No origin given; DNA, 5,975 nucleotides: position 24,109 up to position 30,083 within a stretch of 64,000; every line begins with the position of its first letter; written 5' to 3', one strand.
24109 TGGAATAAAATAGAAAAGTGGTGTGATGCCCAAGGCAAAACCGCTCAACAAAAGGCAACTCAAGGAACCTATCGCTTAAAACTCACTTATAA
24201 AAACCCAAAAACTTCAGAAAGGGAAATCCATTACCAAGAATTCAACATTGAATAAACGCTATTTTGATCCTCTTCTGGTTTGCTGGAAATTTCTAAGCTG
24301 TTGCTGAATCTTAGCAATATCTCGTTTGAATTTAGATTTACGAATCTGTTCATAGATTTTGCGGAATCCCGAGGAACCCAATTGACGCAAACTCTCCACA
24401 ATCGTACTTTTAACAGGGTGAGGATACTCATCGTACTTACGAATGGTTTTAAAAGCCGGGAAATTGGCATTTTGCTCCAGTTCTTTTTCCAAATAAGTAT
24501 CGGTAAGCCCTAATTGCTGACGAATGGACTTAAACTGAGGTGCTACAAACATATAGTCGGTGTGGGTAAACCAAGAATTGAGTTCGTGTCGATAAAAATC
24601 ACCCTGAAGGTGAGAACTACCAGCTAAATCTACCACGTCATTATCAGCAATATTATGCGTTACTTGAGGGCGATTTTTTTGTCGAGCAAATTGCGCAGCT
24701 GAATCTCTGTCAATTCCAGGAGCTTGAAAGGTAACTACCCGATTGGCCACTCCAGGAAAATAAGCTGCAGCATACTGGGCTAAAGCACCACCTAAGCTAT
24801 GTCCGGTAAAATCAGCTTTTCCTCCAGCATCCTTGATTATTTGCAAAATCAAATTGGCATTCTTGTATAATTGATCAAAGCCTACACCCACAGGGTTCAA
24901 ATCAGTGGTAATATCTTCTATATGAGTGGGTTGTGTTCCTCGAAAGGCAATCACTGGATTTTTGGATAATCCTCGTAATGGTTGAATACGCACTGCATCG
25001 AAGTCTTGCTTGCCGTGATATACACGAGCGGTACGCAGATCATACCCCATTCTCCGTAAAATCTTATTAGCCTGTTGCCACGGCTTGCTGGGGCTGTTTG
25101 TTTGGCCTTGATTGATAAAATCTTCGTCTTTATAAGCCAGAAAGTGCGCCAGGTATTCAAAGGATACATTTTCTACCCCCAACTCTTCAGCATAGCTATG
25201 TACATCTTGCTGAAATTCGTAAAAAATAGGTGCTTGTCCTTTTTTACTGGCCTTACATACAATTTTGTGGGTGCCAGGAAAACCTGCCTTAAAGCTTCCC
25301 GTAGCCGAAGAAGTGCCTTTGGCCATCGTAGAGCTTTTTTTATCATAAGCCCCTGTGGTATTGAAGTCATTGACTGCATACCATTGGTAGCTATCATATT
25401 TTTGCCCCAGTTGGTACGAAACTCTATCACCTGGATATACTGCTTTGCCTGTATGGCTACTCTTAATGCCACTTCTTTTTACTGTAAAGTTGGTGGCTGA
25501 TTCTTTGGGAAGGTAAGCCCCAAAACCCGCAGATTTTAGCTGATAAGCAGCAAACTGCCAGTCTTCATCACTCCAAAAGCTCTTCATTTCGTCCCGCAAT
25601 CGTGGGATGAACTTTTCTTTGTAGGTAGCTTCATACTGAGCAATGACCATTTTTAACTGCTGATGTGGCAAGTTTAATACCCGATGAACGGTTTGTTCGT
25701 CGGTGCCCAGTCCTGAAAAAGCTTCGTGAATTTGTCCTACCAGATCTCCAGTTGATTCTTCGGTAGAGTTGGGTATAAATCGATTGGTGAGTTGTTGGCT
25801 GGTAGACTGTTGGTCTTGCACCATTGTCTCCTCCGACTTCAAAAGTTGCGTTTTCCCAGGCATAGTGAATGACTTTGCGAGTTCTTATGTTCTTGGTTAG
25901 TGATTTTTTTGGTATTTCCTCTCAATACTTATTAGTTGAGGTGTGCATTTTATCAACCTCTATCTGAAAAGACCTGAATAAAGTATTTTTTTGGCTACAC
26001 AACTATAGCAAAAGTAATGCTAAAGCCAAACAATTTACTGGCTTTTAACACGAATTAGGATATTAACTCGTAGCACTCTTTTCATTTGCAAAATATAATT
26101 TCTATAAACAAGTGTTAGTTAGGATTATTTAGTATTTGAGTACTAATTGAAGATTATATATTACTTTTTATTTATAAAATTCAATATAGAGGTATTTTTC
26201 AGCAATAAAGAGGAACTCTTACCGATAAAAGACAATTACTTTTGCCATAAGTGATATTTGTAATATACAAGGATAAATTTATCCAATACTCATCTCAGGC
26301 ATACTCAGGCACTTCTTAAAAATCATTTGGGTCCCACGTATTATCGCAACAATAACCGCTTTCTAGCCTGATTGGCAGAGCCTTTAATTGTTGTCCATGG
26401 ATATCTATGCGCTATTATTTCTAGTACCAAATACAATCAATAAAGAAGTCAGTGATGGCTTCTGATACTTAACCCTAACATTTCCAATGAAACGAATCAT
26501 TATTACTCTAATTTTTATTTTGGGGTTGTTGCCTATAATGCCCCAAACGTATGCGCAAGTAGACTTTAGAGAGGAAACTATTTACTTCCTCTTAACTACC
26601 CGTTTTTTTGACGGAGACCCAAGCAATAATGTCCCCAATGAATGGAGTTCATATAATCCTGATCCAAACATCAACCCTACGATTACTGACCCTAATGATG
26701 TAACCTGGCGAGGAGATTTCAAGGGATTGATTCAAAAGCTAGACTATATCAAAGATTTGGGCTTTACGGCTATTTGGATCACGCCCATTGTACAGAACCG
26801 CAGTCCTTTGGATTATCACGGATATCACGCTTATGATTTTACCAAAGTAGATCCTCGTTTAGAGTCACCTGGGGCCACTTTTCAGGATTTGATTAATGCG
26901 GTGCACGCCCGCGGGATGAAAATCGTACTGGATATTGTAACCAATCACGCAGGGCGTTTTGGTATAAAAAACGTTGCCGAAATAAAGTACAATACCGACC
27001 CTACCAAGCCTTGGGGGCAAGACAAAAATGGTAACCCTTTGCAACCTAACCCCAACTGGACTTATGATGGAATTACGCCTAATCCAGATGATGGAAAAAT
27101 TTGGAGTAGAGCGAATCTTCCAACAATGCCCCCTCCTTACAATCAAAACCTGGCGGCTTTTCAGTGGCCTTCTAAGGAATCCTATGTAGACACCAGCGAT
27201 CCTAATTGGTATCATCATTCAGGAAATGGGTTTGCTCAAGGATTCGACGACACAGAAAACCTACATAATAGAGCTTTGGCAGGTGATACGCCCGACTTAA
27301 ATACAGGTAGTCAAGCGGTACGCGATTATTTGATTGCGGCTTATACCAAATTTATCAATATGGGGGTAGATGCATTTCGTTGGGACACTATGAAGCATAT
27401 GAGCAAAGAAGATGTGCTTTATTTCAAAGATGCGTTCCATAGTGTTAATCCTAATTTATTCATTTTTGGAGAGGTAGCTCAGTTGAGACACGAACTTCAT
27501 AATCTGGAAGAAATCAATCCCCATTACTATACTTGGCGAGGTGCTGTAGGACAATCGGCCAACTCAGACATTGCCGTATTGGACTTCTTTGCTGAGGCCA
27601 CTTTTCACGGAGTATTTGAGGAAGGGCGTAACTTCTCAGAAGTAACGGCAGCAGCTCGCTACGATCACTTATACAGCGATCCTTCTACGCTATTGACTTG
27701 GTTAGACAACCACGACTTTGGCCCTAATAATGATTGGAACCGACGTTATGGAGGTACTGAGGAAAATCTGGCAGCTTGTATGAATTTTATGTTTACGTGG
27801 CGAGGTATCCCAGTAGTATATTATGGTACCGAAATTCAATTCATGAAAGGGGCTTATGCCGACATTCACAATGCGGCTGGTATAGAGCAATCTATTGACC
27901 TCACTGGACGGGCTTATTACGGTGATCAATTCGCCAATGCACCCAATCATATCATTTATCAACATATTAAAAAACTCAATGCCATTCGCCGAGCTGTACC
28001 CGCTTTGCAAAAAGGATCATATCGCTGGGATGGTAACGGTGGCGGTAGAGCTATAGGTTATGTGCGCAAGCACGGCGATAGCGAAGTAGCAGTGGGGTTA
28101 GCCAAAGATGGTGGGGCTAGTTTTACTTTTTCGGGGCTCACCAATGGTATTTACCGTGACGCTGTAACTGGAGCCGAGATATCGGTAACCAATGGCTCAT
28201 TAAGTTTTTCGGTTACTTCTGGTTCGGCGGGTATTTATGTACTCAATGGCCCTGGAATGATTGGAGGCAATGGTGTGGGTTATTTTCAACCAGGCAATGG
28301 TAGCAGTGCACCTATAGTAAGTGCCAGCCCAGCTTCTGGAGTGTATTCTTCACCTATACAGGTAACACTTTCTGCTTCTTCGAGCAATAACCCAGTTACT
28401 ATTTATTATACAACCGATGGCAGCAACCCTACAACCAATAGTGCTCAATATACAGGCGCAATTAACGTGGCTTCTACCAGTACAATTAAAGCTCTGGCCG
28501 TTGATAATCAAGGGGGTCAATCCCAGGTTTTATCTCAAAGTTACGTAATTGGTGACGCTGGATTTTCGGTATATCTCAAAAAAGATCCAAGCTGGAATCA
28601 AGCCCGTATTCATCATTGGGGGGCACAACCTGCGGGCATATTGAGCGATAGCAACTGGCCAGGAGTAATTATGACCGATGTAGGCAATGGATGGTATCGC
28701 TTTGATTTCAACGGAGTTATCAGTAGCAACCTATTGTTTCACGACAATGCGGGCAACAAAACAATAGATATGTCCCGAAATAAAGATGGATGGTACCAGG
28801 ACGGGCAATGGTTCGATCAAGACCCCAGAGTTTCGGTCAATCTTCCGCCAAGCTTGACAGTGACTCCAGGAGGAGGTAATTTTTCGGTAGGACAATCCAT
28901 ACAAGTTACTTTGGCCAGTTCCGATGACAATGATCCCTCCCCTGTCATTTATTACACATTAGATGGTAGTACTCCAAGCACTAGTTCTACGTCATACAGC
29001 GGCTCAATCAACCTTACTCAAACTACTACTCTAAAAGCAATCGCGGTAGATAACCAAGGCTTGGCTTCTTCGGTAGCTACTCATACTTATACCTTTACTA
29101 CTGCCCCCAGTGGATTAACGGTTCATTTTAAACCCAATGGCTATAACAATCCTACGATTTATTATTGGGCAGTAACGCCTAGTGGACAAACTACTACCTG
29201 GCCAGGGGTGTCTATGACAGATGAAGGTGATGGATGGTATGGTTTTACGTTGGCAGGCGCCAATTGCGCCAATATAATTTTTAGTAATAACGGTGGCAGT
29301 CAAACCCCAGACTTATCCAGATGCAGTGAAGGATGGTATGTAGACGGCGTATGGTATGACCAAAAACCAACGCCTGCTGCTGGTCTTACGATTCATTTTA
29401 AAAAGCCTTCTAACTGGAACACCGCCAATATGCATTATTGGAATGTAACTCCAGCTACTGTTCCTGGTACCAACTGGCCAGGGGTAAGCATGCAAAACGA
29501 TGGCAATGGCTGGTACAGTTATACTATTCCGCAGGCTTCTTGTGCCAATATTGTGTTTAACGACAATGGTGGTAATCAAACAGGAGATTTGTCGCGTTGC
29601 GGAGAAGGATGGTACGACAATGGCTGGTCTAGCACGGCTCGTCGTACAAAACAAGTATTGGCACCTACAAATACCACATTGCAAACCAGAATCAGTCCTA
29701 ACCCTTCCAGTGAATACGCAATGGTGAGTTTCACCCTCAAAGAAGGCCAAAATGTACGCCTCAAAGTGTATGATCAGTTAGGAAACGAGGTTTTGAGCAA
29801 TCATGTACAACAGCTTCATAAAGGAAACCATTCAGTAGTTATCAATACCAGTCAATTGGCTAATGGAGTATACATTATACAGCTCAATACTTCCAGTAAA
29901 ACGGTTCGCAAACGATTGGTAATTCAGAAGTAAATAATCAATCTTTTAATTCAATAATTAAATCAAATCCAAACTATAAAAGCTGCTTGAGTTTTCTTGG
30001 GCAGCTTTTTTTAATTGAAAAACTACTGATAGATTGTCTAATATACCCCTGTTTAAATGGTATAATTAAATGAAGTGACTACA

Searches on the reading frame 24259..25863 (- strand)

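Call 20: search_protein_families(library=pfam, proteins=[window:24259-25863:-])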
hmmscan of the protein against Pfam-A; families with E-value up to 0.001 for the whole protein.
window:24259-25863:- (534 aa): 4 families
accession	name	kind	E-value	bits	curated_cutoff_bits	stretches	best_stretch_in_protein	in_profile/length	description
PF15536.11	Ntox3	-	1.6e-09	38.3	26.9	1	129-223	24-130/133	Bacterial toxin 3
PF01764.32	Lipase_3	-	4.3e-06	27.1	22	1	352-411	67-132/140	Lipase (class 3)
PF11187.14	Mbeg1-like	-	5.8e-06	26.3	21.1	1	288-411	27-151/224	Mbeg1-like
PF00191.25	Annexin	-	0.00038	20.9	25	0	44-94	5-56/66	Annexin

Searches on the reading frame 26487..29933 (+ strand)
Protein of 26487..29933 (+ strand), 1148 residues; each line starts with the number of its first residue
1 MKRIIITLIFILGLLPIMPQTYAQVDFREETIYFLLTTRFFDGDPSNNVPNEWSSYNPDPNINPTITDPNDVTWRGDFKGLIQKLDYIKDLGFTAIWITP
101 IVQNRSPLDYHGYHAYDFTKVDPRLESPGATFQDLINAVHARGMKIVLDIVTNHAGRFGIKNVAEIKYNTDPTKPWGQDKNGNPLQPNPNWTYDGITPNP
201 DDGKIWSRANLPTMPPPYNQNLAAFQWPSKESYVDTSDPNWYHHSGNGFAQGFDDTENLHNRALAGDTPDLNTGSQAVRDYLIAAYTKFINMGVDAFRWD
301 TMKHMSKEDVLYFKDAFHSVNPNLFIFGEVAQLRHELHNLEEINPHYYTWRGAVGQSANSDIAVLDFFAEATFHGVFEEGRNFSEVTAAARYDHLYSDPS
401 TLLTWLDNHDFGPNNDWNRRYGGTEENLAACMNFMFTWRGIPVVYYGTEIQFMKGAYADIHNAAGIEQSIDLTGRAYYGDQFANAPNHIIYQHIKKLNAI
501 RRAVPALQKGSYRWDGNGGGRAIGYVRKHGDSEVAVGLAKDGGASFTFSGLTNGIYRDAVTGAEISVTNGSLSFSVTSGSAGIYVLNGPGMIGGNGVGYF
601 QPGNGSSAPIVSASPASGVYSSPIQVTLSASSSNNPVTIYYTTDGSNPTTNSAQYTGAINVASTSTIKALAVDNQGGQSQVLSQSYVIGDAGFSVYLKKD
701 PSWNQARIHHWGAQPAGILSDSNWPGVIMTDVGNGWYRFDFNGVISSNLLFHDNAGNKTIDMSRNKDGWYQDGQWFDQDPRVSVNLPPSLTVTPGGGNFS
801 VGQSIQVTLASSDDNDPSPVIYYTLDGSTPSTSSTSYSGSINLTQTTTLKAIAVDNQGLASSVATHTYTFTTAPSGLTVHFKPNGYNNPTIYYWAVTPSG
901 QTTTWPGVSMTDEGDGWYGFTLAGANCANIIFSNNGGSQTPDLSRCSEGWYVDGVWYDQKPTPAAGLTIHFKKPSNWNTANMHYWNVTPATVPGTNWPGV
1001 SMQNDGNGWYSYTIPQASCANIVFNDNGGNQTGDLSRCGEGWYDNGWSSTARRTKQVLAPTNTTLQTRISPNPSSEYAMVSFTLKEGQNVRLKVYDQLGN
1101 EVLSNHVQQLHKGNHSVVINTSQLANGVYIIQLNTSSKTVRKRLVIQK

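Call 20: search_protein_families(library=pfam, proteins=[window:26487-29933:+])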
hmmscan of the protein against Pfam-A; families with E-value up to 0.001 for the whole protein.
window:26487-29933:+ (1148 aa): 5 families
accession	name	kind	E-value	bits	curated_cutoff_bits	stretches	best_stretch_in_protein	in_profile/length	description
PF16738.10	CBM26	-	2.9e-58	194.4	28.1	3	969-1036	1-69/70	Starch-binding module 26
PF00128.31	Alpha-amylase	-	6.6e-40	138.1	22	1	34-454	1-358/446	Alpha amylase, catalytic domain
PF13290.12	CHB_HEX_C_1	-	1.4e-35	121.5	22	2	615-682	1-66/67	Chitobiase/beta-hexosaminidase C-terminal domain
PF13287.12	Fn3_assoc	-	1.9e-32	111.6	23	2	632-686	5-59/59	Fn3 associated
PF18962.6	Por_Secre_tail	-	1.1e-11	45.2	27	1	1069-1146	1-75/75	Secretion system C-terminal sorting domain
